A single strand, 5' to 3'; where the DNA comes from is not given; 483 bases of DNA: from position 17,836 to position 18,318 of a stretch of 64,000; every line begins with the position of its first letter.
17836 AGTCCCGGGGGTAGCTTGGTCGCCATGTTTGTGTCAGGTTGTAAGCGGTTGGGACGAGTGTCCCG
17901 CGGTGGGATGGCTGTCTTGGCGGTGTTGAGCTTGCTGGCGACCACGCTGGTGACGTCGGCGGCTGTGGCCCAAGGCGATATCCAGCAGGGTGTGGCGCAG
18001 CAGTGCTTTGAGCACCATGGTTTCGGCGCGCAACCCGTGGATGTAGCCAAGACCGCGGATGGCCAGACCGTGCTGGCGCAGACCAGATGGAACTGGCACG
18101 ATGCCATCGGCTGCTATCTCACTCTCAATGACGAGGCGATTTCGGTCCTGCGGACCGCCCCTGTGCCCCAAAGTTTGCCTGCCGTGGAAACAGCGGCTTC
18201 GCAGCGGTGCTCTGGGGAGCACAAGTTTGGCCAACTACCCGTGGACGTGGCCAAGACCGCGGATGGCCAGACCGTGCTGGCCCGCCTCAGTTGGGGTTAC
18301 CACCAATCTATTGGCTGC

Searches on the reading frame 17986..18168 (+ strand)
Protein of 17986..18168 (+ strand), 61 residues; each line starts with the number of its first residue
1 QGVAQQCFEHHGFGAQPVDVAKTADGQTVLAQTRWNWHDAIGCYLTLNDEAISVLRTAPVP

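Call 13: search_solved_structures(query=A1, max_evalue=10, show_alignments=2)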
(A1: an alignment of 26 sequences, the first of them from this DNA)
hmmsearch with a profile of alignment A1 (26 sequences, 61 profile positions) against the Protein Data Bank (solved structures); distinct sequences matched with E-value up to 10: 5.
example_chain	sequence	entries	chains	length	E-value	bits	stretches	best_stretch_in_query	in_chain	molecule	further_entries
1rwa_A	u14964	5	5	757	0.086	15.9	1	20-59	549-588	chondroitin AC lyase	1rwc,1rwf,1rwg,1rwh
1rw9_A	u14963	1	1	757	0.087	15.9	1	20-59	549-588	chondroitin AC lyase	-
5leb_A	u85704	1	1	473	0.55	13.3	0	8-23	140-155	DDD_D12_06_D12_06_D12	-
9g44_F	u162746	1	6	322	1.7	11.8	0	4-32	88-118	CRISPR-associated protein Cas7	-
5o6u_C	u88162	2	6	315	1.8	11.7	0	4-32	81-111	Uncharacterized protein | Cas7fv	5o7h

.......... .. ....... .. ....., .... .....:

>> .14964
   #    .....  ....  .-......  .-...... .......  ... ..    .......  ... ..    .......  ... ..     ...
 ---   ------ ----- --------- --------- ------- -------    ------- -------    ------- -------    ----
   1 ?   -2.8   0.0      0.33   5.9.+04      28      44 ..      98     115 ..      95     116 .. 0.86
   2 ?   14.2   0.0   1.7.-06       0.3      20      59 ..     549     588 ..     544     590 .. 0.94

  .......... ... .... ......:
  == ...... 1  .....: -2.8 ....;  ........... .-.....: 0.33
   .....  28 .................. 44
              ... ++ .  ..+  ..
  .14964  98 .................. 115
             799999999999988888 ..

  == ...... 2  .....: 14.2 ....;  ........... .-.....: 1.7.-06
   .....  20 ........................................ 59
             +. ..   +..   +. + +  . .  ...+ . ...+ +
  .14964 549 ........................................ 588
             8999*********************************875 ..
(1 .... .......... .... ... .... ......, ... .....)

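Call 17: find_related_loci(query=A1, collection=genome_contigs, flank=6000)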
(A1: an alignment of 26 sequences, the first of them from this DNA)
Query A1 (61 aa) in genome_contigs; peptide patterns used: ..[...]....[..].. (x = any residue, [..] = any of these).
63 stretches matched a pattern; 45 encode a relative of the query (tblastn E <= 1e-3); 40 distinct loci.
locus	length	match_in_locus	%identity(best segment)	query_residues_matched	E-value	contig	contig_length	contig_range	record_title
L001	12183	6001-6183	84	1-61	1e-32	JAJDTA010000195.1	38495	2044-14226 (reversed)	MAG: Acidimicrobiia bacterium isolate jk18x11bins.4 k141_193585, whole genome shotgun sequence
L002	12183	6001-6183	84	1-61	1e-32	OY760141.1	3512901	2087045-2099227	MAG: Acidimicrobiales bacterium isolate 5b15a54b-9cf3-459b-830c-82dda2a8371f genome assembly, chromosome: 1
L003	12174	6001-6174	84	4-61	5e-31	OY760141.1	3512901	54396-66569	MAG: Acidimicrobiales bacterium isolate 5b15a54b-9cf3-459b-830c-82dda2a8371f genome assembly, chromosome: 1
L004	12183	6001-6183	79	1-61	1e-30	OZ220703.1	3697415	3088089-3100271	MAG: Acidimicrobiales bacterium isolate 8adfe4d6-2910-4d5b-99a4-34b3ebb1dbab genome assembly, chromosome: 1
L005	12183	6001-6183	77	1-61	2e-30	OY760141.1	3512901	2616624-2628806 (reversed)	MAG: Acidimicrobiales bacterium isolate 5b15a54b-9cf3-459b-830c-82dda2a8371f genome assembly, chromosome: 1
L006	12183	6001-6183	77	1-61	6e-30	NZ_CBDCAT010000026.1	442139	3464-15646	MAG: Candidatus Poriferisocius sp. isolate 6a58050e-6236-4a06-828a-e3003a3fcb77 contig_26, whole genome shotgun sequence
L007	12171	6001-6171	75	1-57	1e-27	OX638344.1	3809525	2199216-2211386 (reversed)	MAG: uncultured Acidimicrobiales bacterium isolate f043cee6-6750-45b5-b834-f9289512c0be genome assembly, chromosome: 1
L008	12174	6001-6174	72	4-61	2e-27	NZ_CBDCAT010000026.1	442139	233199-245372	MAG: Candidatus Poriferisocius sp. isolate 6a58050e-6236-4a06-828a-e3003a3fcb77 contig_26, whole genome shotgun sequence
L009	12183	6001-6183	70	1-61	3e-27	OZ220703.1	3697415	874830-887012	MAG: Acidimicrobiales bacterium isolate 8adfe4d6-2910-4d5b-99a4-34b3ebb1dbab genome assembly, chromosome: 1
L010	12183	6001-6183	72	1-61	7e-27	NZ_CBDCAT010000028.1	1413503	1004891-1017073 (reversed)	MAG: Candidatus Poriferisocius sp. isolate 6a58050e-6236-4a06-828a-e3003a3fcb77 contig_28, whole genome shotgun sequence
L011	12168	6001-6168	71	4-59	1e-26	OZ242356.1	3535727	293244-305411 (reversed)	MAG: Acidimicrobiales bacterium isolate 1ff3c0e0-a0fb-4382-b91d-522820076fd5 genome assembly, chromosome: 1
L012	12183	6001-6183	69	1-61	2e-26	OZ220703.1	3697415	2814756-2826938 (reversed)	MAG: Acidimicrobiales bacterium isolate 8adfe4d6-2910-4d5b-99a4-34b3ebb1dbab genome assembly, chromosome: 1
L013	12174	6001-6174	69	4-61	1e-25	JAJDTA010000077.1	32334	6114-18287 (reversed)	MAG: Acidimicrobiia bacterium isolate jk18x11bins.4 k141_1449678, whole genome shotgun sequence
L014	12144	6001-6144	83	1-48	2e-25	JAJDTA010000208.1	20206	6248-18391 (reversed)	MAG: Acidimicrobiia bacterium isolate jk18x11bins.4 k141_347131, whole genome shotgun sequence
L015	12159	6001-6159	70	4-56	6e-25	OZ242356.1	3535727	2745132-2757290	MAG: Acidimicrobiales bacterium isolate 1ff3c0e0-a0fb-4382-b91d-522820076fd5 genome assembly, chromosome: 1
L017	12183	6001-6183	62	1-61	2e-23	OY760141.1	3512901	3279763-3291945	MAG: Acidimicrobiales bacterium isolate 5b15a54b-9cf3-459b-830c-82dda2a8371f genome assembly, chromosome: 1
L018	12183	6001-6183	66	1-61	1e-23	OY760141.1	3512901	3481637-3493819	MAG: Acidimicrobiales bacterium isolate 5b15a54b-9cf3-459b-830c-82dda2a8371f genome assembly, chromosome: 1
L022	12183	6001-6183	59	1-61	2e-22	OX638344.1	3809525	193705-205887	MAG: uncultured Acidimicrobiales bacterium isolate f043cee6-6750-45b5-b834-f9289512c0be genome assembly, chromosome: 1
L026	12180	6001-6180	62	2-61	4e-22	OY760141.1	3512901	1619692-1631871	MAG: Acidimicrobiales bacterium isolate 5b15a54b-9cf3-459b-830c-82dda2a8371f genome assembly, chromosome: 1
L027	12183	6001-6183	59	1-61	5e-22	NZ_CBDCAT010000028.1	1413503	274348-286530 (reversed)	MAG: Candidatus Poriferisocius sp. isolate 6a58050e-6236-4a06-828a-e3003a3fcb77 contig_28, whole genome shotgun sequence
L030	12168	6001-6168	61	3-58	7e-22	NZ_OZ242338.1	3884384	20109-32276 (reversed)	MAG: Candidatus Poriferisocius sp. isolate b1648d6f-d579-441a-9e02-68cbdfacbddd chromosome 1, complete sequence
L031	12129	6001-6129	81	6-48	9e-22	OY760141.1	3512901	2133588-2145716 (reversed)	MAG: Acidimicrobiales bacterium isolate 5b15a54b-9cf3-459b-830c-82dda2a8371f genome assembly, chromosome: 1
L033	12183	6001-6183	59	1-61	2e-21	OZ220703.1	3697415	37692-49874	MAG: Acidimicrobiales bacterium isolate 8adfe4d6-2910-4d5b-99a4-34b3ebb1dbab genome assembly, chromosome: 1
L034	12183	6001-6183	59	1-61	2e-21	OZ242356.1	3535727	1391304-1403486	MAG: Acidimicrobiales bacterium isolate 1ff3c0e0-a0fb-4382-b91d-522820076fd5 genome assembly, chromosome: 1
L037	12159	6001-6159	70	3-55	2e-20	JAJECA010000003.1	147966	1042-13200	MAG: Acidimicrobiia bacterium isolate jk18x9bins.74 k141_318275, whole genome shotgun sequence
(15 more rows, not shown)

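Call 23: search_protein_representatives(alignment_id=A1)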
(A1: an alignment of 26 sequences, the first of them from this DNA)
Query: 26 sequences, 61 profile positions. Proteins with E-value up to 0.001 (for the whole library): 123; up to 1e-10: 116; up to 1e-30: 78. The best 123 are listed.
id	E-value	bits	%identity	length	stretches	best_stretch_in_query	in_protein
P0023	4.2e-101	346.8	-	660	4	2-60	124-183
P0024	3.1e-68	241.6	-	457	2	1-60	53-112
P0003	7.1e-68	240.4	-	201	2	1-60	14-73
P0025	1.4e-67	239.5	-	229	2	1-60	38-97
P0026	1.5e-67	239.4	-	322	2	2-60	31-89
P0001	5.5e-67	237.6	-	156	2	2-59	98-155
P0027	2.2e-66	235.7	-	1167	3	1-60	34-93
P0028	3.4e-66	235.1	-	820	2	1-60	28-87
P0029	1.8e-65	232.7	-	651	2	2-60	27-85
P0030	2.2e-65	232.4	-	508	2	1-60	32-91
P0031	3.5e-65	231.8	-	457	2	2-60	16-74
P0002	4.1e-65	231.6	-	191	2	2-60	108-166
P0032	7.2e-65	230.8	-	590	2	3-60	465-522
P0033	1.0e-64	230.3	-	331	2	1-60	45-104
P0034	1.5e-64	229.7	-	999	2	1-60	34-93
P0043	9.8e-63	224.0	-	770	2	2-60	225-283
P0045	1.8e-62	223.1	-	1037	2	3-60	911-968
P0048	4.6e-62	221.8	-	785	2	3-60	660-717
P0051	7.0e-61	218.0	-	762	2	2-59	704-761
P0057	1.0e-59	214.3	-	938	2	2-59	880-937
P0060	9.6e-59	211.2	-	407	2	2-60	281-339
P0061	4.8e-58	208.9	-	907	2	2-60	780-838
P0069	7.1e-49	179.6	-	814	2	2-59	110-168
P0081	4.0e-35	135.5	-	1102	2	3-60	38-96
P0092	5.7e-31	122.2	-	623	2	6-60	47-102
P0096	3.0e-29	116.7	-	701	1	2-59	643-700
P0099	3.0e-27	110.3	-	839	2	2-60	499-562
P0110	1.1e-22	95.7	-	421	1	2-59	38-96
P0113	8.9e-20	86.4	-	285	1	2-59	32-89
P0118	1.1e-14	70.1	-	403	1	7-59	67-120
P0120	1.6e-13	66.3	-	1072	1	3-60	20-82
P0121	3.4e-13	65.3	-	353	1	3-59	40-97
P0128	1.6e-07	47.1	-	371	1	5-59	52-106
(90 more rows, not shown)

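Call 36: search_protein_families(library=pfam, alignment_id=A3, max_evalue=0.001)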
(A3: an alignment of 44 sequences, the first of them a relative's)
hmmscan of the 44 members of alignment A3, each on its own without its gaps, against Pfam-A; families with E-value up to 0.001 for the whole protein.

A. member 1, P0023 (660 aa): 2 families
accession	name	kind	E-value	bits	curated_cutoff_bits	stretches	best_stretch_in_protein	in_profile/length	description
PF13540.12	RCC1_2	-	1.8e-29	101.1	22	1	448-470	8-30/30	Regulator of chromosome condensation (RCC1) repeat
PF25390.1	WD40_RLD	-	2.7e-08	34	150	1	277-653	52-331/363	RCC1-like domain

B. families by the number of members that match (of 44 scanned): 34 families (the first 25 are shown)
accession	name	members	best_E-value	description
PF13540.12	RCC1_2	20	2.7e-125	Regulator of chromosome condensation (RCC1) repeat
PF25390.1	WD40_RLD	20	4.2e-77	RCC1-like domain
PF00041.27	fn3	8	4.1e-146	Fibronectin type III domain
PF25059.1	FN3_DSCAM-DSCAML_C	6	1.5e-59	DSCAM/DSCAML C-terminal Fn3-like domain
PF13620.12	CarboxypepD_reg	4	3.1e-08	Carboxypeptidase regulatory-like domain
PF16656.11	Pur_ac_phosph_N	3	9.4e-44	Purple acid Phosphatase, N-terminal domain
PF25788.1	Ig_Rha78A_N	3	3.3e-23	Rha78A-like, N-terminal immunoglobulin domain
PF00188.32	CAP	3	3.3e-17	Cysteine-rich secretory protein family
PF14292.12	SusE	3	5.7e-08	SusE outer membrane protein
PF14686.12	fn3_3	3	2e-05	Polysaccharide lyase family 4, domain II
PF21605.3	CRLF2-like_D2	2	2.6e-18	Cytokine receptor-like factor 2-like, D2 domain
PF24489.1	Ig_J_second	2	5.8e-17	Tip attachment protein J second Ig-like domain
PF24421.1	Ig_J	2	6.3e-08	Tip attachment protein J, Ig-like domain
PF10708.14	DUF2510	2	4.4e-07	Protein of unknown function (DUF2510)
PF01816.23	LRV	1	9.4e-44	Leucine rich repeat variant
PF00395.25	SLH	1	1.2e-09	S-layer homology domain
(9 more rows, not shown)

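Call 37: search_protein_families(library=pfam, alignment_id=A4, max_evalue=0.001)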
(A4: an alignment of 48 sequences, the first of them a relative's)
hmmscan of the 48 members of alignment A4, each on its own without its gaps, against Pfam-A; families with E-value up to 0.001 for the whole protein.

A. member 1, P0069 (814 aa): 0 families

B. families by the number of members that match (of 48 scanned): 36 families (the first 25 are shown)
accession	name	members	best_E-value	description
PF13540.12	RCC1_2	21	1.9e-102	Regulator of chromosome condensation (RCC1) repeat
PF25390.1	WD40_RLD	20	9e-61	RCC1-like domain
PF00560.39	LRR_1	5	1.8e-42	Leucine Rich Repeat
PF13855.12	LRR_8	5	1.9e-33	Leucine rich repeat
PF12799.13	LRR_4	5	6.4e-33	Leucine Rich repeats (2 copies)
PF00188.32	CAP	5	2.7e-17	Cysteine-rich secretory protein family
PF23598.1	LRR_14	4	2.6e-36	Leucine-rich repeat region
PF00041.27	fn3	3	8.8e-128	Fibronectin type III domain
PF00082.27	Peptidase_S8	2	7.1e-44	Subtilase family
PF16656.11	Pur_ac_phosph_N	2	2.8e-34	Purple acid Phosphatase, N-terminal domain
PF13472.12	Lipase_GDSL_2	2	7e-13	GDSL-like Lipase/Acylhydrolase family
PF07676.18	PD40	2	1.6e-09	WD40-like Beta Propeller Repeat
PF19078.6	Big_12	2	2.3e-09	Bacterial Ig-like domain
PF25059.1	FN3_DSCAM-DSCAML_C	1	3e-51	DSCAM/DSCAML C-terminal Fn3-like domain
PF13517.12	FG-GAP_3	1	1.7e-22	FG-GAP-like repeat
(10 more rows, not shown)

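Call 39: predict_structure(alignment_id=A1)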
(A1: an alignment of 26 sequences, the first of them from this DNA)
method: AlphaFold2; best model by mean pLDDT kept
length: 61 residues; sequences in the alignment: 26
mean_pLDDT: 91.3   pTM: 0.67
mean pLDDT of the five models: 91.3, 86.9, 75.3, 75.1, 69.9
residues with pLDDT >= 90: 49; 70-90: 11; 50-70: 1; < 50: 0
segments of 3 or more residues with pLDDT < 50: none
pLDDT, mean of each block of 10 residues (from residue 1): 89 89 94 95 94 88 72
secondary structure, 60 per line:
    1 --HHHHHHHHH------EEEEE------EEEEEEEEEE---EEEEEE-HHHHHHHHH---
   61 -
elements in order: H3-11 E18-22 E29-38 E42-47 H49-57

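Call 47: search_protein_families(library=pfam, proteins=[P0032, P0045, P0048, P0051, P0057, P0060, P0061, P0096, P0043, P0099], max_evalue=0.001)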
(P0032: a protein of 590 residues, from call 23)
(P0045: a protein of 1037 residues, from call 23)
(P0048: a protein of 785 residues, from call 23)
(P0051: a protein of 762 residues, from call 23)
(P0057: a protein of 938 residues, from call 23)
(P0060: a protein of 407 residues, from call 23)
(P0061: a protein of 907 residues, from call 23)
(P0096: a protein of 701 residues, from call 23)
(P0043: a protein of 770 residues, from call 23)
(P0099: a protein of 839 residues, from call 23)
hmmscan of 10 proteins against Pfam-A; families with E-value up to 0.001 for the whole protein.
P0032 (590 aa): 2 families
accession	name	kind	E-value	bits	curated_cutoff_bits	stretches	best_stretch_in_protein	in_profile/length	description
PF13540.12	RCC1_2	-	5.3e-50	166.5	22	7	321-349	2-30/30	Regulator of chromosome condensation (RCC1) repeat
PF25390.1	WD40_RLD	-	6.5e-28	98.5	150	3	127-233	93-227/363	RCC1-like domain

P0045 (1037 aa): 4 families
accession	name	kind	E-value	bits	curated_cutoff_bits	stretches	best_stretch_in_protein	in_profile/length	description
PF13540.12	RCC1_2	-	2e-118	384.1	22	14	633-661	2-30/30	Regulator of chromosome condensation (RCC1) repeat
PF25390.1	WD40_RLD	-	5.7e-75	253.3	150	4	558-815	33-329/363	RCC1-like domain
PF13620.12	CarboxypepD_reg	-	3.1e-08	34.3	32.3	1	260-329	2-56/82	Carboxypeptidase regulatory-like domain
PF14686.12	fn3_3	-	2e-05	24.7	24.4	1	205-248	34-74/75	Polysaccharide lyase family 4, domain II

P0048 (785 aa): 4 families
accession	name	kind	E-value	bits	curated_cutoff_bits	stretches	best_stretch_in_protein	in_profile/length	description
PF13540.12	RCC1_2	-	4.4e-39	131.7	22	5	527-555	2-30/30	Regulator of chromosome condensation (RCC1) repeat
PF25390.1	WD40_RLD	-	2.6e-27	96.5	150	2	437-594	32-279/363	RCC1-like domain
PF13620.12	CarboxypepD_reg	-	0.00062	20.5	32.3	0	257-335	1-63/82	Carboxypeptidase regulatory-like domain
PF14686.12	fn3_3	-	0.00072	19.7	24.4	0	193-246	24-74/75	Polysaccharide lyase family 4, domain II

P0051 (762 aa): 4 families
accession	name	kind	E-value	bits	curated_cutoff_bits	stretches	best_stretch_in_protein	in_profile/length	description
PF13540.12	RCC1_2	-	3.5e-40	135.2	22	5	371-398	2-29/30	Regulator of chromosome condensation (RCC1) repeat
PF25390.1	WD40_RLD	-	1.8e-19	70.8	150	1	444-548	33-121/363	RCC1-like domain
PF13620.12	CarboxypepD_reg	-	5.8e-07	30.2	32.3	0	257-327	1-56/82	Carboxypeptidase regulatory-like domain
PF14686.12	fn3_3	-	0.00011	22.4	24.4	0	198-217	31-49/75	Polysaccharide lyase family 4, domain II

P0057 (938 aa): 3 families
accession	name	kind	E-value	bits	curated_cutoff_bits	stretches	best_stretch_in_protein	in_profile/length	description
PF13540.12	RCC1_2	-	2.1e-65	215.4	22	7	342-368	4-30/30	Regulator of chromosome condensation (RCC1) repeat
PF25390.1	WD40_RLD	-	6.7e-31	108.4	150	3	377-700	34-330/363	RCC1-like domain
PF13620.12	CarboxypepD_reg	-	3.3e-05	24.6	32.3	0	264-333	2-56/82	Carboxypeptidase regulatory-like domain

P0060 (407 aa): 3 families
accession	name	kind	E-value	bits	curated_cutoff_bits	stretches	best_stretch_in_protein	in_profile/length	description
PF13540.12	RCC1_2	-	2.2e-21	75.4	22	3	145-173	2-30/30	Regulator of chromosome condensation (RCC1) repeat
PF25390.1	WD40_RLD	-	1e-12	48.5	150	0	178-209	88-119/363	RCC1-like domain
PF00173.33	Cyt-b5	-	1.1e-07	32.2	23.7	1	47-95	8-55/74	Cytochrome b5-like Heme/Steroid binding domain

P0061 (907 aa): 2 families
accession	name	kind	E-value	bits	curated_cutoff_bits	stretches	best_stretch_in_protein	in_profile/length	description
PF13540.12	RCC1_2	-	2.2e-42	142.2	22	6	598-626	2-30/30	Regulator of chromosome condensation (RCC1) repeat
PF25390.1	WD40_RLD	-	3.8e-25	89.4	150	2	397-627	33-330/363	RCC1-like domain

P0096 (701 aa): 2 families
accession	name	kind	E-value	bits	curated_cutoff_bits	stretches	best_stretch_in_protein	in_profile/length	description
PF13540.12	RCC1_2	-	5.2e-60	198.3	22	7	343-371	2-30/30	Regulator of chromosome condensation (RCC1) repeat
PF25390.1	WD40_RLD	-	7.4e-37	127.9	150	2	416-599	33-278/363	RCC1-like domain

P0043 (770 aa): 1 family
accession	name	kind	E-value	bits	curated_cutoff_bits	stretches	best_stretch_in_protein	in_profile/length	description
PF10708.14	DUF2510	-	6.9e-07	29.3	24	1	357-387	1-32/35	Protein of unknown function (DUF2510)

P0099 (839 aa): 6 families
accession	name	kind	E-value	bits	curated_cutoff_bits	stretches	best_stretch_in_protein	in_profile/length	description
PF13517.12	FG-GAP_3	-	1.7e-22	80.2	26.9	2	262-326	1-61/61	FG-GAP-like repeat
PF01839.29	FG-GAP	-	3.2e-17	62.4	22.1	0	255-282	2-36/37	FG-GAP repeat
PF13540.12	RCC1_2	-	2.7e-12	46.5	22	3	804-825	2-23/30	Regulator of chromosome condensation (RCC1) repeat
PF25390.1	WD40_RLD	-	1.3e-06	28.4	150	1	573-825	94-322/363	RCC1-like domain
PF14783.12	BBS2_Mid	-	1.4e-05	25.6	27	0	259-289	3-33/108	Ciliary BBSome complex subunit 2, middle region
PF13570.13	Beta-prop_ACSF4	-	0.00069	19.5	133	0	228-294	69-130/329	Beta-alanine-activating enzyme, beta-propeller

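Call 49: list_cluster_members(proteins=[P0023, P0069, P0081, P0092, P0110, P0113, P0118, P0120, P0121, P0128])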
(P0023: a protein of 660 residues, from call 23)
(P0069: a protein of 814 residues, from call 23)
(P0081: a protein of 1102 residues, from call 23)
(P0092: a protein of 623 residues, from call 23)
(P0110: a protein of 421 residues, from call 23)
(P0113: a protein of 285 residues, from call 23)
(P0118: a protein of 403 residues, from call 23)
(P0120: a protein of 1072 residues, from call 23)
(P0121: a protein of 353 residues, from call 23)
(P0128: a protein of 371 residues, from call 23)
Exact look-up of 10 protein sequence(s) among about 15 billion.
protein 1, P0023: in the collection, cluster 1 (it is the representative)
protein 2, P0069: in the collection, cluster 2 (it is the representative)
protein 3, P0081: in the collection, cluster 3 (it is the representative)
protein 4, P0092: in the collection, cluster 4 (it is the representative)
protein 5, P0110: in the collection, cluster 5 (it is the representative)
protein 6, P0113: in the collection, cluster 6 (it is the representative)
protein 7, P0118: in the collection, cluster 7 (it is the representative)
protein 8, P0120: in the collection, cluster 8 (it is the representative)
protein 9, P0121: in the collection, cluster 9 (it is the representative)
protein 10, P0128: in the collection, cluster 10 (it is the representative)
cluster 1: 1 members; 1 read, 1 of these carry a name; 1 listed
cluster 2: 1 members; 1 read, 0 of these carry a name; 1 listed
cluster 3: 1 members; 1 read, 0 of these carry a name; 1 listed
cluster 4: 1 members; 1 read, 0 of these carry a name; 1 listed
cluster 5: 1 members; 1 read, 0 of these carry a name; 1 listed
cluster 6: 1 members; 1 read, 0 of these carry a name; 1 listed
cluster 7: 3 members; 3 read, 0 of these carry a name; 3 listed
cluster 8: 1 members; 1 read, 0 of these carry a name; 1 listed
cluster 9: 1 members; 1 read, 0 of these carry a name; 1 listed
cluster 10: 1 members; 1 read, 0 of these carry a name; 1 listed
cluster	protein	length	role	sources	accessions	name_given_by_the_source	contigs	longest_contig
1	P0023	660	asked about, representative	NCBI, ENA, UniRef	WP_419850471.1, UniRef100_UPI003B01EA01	hypothetical protein [Candidatus Poriferisocius sp.] | hypothetical protein n=1 Tax=Candidatus Poriferisocius sp. TaxID=3101276 ...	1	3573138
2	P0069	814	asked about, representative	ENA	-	-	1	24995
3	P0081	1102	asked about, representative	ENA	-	-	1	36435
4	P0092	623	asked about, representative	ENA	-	-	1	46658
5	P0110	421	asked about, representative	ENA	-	-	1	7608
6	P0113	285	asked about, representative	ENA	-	-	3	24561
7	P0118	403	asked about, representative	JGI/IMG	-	-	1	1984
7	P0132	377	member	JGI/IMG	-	-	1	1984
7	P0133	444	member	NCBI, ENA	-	-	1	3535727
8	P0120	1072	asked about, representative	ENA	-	-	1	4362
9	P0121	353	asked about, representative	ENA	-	-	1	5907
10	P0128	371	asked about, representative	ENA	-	-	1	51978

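Call 50: find_encoding_contigs(protein=P0128, flank=8000, max_places=2)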
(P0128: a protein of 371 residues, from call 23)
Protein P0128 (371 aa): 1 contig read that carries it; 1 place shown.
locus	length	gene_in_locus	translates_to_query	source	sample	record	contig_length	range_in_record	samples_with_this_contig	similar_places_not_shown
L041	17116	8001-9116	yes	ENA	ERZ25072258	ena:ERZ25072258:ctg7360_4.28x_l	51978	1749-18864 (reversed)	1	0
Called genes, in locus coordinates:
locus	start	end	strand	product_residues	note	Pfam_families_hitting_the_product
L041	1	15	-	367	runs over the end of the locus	PF00483:NTP_transferase, PF12804:NTP_transf_3 (weak), PF24894:Hexapep_GlmU (faint), PF25084:LbH_EIF2B (weak), PF25087:GMPPB_C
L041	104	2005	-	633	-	-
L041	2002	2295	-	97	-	-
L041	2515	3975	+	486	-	-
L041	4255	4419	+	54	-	-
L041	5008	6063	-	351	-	PF01041:DegT_DnrJ_EryC1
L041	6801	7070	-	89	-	-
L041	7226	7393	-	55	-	-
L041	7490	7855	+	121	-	PF10066:DUF2304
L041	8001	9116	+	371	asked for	PF25390:WD40_RLD, PF13540:RCC1_2, PF25390:WD40_RLD (weak), PF13540:RCC1_2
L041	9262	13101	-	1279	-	-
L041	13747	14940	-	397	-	PF00581:Rhodanese, PF00899:ThiF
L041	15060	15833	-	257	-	PF00205:TPP_enzyme_M (faint), PF02146:SIR2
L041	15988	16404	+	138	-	-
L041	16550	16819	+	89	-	-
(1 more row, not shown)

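Call 51: find_encoding_contigs(protein=P0113, flank=8000, max_places=2)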
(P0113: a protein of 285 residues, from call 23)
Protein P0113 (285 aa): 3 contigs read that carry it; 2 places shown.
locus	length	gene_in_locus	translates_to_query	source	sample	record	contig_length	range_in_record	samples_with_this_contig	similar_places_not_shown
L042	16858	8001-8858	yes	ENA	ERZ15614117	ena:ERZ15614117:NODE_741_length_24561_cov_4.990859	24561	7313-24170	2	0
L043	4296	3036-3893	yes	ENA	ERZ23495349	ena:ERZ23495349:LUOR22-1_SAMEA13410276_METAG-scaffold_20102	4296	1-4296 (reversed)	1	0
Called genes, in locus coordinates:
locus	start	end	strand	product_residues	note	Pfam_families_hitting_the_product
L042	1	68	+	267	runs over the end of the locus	PF05721:PhyH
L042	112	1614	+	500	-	PF22848:ASD1_dom, PF06964:Alpha-L-AF_C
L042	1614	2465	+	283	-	PF05721:PhyH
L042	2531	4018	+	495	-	PF05887:Trypan_PARP (weak), PF13458:Peripla_BP_6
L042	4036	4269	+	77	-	PF11534:HTHP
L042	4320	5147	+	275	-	PF03328:HpcH_HpaI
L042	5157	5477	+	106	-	-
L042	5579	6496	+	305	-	PF01555:N6_N4_Mtase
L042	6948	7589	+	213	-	-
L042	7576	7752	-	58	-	-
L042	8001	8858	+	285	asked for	-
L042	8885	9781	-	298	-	PF03446:NAD_binding_2, PF03807:F420_oxidored, PF14833:NAD_binding_11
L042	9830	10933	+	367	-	PF04909:Amidohydro_2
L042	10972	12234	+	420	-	PF04909:Amidohydro_2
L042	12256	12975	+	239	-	PF00596:Aldolase_II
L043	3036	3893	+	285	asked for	-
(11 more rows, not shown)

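Call 54: find_homologous_proteins(query=A5, max_evalue=0.1)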
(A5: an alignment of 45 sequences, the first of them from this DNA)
Query A5 (45 sequences) (61 aa, profile of the alignment): 9 proteins with E <= 0.1 among 572 candidates.
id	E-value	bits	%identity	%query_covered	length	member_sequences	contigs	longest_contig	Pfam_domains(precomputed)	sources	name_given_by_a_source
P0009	2.0e-40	154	73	74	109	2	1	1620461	-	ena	-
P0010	2.2e-37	144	73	74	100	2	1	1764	-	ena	-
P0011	9.0e-35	136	67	90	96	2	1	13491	-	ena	-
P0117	9.5e-29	117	42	84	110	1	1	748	-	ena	-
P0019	1.4e-22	97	60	77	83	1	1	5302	-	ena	-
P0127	2.2e-16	77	40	80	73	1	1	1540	-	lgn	-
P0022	2.7e-11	61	74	64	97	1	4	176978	-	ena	-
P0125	1.3e-10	58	50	69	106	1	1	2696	-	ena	-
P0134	5.9e-8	50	55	51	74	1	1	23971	-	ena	-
